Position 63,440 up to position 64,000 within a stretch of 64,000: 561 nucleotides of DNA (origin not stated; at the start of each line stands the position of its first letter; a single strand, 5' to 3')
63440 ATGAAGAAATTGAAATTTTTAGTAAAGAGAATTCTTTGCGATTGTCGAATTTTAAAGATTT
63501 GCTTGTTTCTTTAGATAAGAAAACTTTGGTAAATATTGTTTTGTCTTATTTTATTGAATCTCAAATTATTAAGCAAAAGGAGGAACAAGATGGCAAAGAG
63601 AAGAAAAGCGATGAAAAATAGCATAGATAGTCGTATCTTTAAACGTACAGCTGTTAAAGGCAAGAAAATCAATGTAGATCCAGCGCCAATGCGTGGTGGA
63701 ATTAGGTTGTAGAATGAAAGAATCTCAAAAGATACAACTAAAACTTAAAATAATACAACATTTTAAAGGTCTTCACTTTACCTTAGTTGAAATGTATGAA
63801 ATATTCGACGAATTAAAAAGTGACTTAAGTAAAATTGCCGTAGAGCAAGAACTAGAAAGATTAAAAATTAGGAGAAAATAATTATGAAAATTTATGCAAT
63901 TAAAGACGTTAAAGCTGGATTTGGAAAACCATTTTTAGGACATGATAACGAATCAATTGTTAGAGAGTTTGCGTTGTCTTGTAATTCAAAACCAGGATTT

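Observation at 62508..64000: Integrase-less temperate element at the window edge with Microviridae-like small genes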

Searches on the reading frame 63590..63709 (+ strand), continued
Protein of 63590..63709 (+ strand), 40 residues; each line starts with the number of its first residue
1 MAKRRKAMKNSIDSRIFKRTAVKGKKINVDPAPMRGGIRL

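Call 70: find_encoding_contigs(protein=P0023, flank=10000, max_places=3)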
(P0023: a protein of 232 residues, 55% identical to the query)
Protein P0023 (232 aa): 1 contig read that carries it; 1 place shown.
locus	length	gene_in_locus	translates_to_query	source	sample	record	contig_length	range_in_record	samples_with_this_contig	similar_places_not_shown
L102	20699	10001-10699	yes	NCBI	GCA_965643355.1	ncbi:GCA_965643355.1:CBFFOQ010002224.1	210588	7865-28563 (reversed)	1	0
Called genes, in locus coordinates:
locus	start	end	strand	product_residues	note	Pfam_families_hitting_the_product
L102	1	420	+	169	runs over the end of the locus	PF02075:RuvC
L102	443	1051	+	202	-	PF01330:RuvA_N, PF00633:HHH (faint), PF14520:HHH_5, PF07499:RuvA_C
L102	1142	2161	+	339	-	PF06068:TIP49 (faint), PF01078:Mg_chelatase (faint), PF05496:RuvB_N, PF00004:AAA, PF07728:AAA_5, PF17864:AAA_lid_4, PF05491:WHD_RuvB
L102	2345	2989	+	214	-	PF04542:Sigma70_r2, PF08281:Sigma70_r4_2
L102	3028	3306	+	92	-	PF13451:zf_Tbcl, PF23477:zf_Tbcl_2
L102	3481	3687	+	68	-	PF08984:DUF1858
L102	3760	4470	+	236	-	PF12847:Methyltransf_18, PF04816:TrmK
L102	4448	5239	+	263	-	PF01784:DUF34_NIF3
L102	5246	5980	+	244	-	PF20772:TACO1_YebC_N, PF01709:Transcrip_reg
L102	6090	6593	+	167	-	PF12671:Amidase_6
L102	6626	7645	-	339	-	PF02899:Phage_int_SAM_1 (faint), PF00589:Phage_integrase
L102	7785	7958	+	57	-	-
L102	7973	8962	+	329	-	PF23343:REP_ORF2-G2P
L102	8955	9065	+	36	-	-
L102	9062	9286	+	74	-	-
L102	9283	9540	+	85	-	PF20577:Phage_ORF5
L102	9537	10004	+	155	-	PF09675:Chlamy_scaf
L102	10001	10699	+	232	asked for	PF02305:Phage_F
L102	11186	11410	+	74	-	PF02305:Phage_F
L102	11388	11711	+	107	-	PF02305:Phage_F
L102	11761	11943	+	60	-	-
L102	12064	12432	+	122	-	-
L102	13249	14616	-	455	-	PF18073:Zn_ribbon_LapB, PF03796:DnaB_C, PF06745:ATPase, PF13481:AAA_25, PF23442:DUF7125, PF00004:AAA (weak), PF13541:ChlI (faint)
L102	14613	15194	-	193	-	PF01520:Amidase_3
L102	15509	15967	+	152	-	PF11007:CotJA, PF12652:CotJB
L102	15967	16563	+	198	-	PF05067:Mn_catalase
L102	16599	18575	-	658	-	PF22745:Nlig-Ia, PF01653:DNA_ligase_aden, PF03120:OB_DNA_ligase, PF03119:DNA_ligase_ZBD, PF14520:HHH_5 (weak), PF12826:HHH_2, PF00533:BRCT, PF12738:PTCB-BRCT, +3 more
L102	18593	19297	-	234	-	PF09560:Spore_YunB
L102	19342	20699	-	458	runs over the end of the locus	PF21799:MurD-like_N (faint), PF08245:Mur_ligase_M, PF02875:Mur_ligase_C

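Call 76: search_protein_families(library=phrogs, proteins=[L018:2871-3212:+, L018:3552-4631:+, L018:263-688:+, L018:693-1211:+, L018:5171-5401:-], max_evalue=0.01)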
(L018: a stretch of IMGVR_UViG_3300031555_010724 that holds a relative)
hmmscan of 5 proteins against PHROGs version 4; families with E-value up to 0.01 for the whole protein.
L018:2871-3212:+ (114 aa): 15 families
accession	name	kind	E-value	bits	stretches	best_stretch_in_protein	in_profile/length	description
phrog_8693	-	tail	9.6e-12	46.4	1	28-93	43-109/258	pilot protein for DNA ejection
phrog_20617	-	tail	2.8e-10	41.7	1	29-87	37-94/200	minor tail protein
phrog_22637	-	tail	4e-10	40.8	1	29-99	44-112/264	pilot protein for DNA ejection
phrog_11693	-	tail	4.9e-10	40.9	1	29-101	50-124/228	pilot protein for DNA ejection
phrog_5158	-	unknown function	1.7e-08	35.5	1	31-89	89-157/322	-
phrog_16516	-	tail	2.4e-08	35.2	1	29-86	60-116/186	minor tail protein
phrog_25360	-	unknown function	4.9e-07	30.5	1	29-70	71-113/316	-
phrog_21483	-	unknown function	2.8e-06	28.1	1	30-82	116-168/303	-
phrog_23656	-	head and packaging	7.8e-06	26.7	1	29-101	9-80/175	virion structural protein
phrog_8742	-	tail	9.7e-06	26.3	1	30-101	146-216/287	pilot protein for DNA ejection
phrog_27063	-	tail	4.8e-05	24.1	1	30-83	72-126/306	pilot protein for DNA ejection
phrog_18604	-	tail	0.0005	20.5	1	28-72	120-164/284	minor tail protein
phrog_34605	-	tail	0.00062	20.6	1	31-92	47-106/254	minor tail protein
phrog_35928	-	tail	0.0011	19.8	1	30-86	87-149/172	pilot protein for DNA ejection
phrog_34374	-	tail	0.0059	16.9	0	30-73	190-235/310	pilot protein for DNA ejection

L018:3552-4631:+ (360 aa): 4 families
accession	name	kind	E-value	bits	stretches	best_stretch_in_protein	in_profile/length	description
phrog_942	-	DNA, RNA and nucleotide metabolism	2.5e-112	377.7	1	1-357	59-354/501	replication initiation protein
phrog_29197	-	unknown function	4e-40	138.8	1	1-173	1-168/187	-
phrog_3584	-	DNA, RNA and nucleotide metabolism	1.4e-07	32.2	1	94-172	69-134/265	replication initiation protein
phrog_713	-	DNA, RNA and nucleotide metabolism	0.0023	17.8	0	150-172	168-190/432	DNA replication initiation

L018:263-688:+ (142 aa): 1 family
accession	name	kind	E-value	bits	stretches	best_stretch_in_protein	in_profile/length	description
phrog_1670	-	DNA, RNA and nucleotide metabolism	5.9e-16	59.2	1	1-84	3-87/96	DNA binding protein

L018:693-1211:+ (173 aa): 2 families
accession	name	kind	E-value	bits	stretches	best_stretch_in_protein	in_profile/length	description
phrog_1642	-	head and packaging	2.1e-30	106.7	1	32-156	19-136/152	virion structural protein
phrog_24439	-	head and packaging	2.5e-06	28.6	1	83-131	8-56/82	virion structural protein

L018:5171-5401:- (76 aa): 4 families
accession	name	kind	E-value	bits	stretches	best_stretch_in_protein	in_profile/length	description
phrog_194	-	head and packaging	0.00074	20.4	1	16-64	64-112/335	head scaffolding protein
phrog_7303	-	unknown function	0.0018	19.3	1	9-57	12-62/80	-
phrog_4780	-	unknown function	0.0021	18.7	1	16-71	162-215/275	-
phrog_206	-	head and packaging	0.0067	17.2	1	18-74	90-145/263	head scaffolding protein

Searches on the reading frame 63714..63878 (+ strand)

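Call 3: search_protein_families(library=phrogs, proteins=[window:63714-63878:+], max_evalue=1)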
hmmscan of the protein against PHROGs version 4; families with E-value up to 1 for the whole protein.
seq(55 aa): 2 families
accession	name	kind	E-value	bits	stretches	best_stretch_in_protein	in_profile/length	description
phrog_9310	-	unknown function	0.094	14.2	1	21-54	49-80/80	-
phrog_13534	-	unknown function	0.16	12.9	1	23-43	34-54/61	-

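Call 4: search_protein_families(library=pfam, proteins=[window:63714-63878:+], max_evalue=1)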
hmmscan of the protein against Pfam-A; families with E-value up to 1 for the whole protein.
seq(55 aa): 0 families

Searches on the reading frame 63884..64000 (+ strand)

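Call 3: search_protein_families(library=phrogs, proteins=[window:63884-64000:+], max_evalue=1)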
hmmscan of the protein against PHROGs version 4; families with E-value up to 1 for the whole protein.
seq(39 aa): 1 family
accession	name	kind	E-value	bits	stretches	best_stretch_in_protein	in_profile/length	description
phrog_1670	-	DNA, RNA and nucleotide metabolism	2.1e-06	28.5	1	1-36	3-39/96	DNA binding protein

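Call 4: search_protein_families(library=pfam, proteins=[window:63884-64000:+], max_evalue=1)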
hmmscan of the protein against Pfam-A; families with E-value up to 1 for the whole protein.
seq(39 aa): 1 family
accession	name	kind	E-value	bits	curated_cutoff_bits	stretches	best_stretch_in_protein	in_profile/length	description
PF20577.3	Phage_ORF5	-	1.6e-07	31.2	27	1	3-36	1-35/75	Phage ORF5 protein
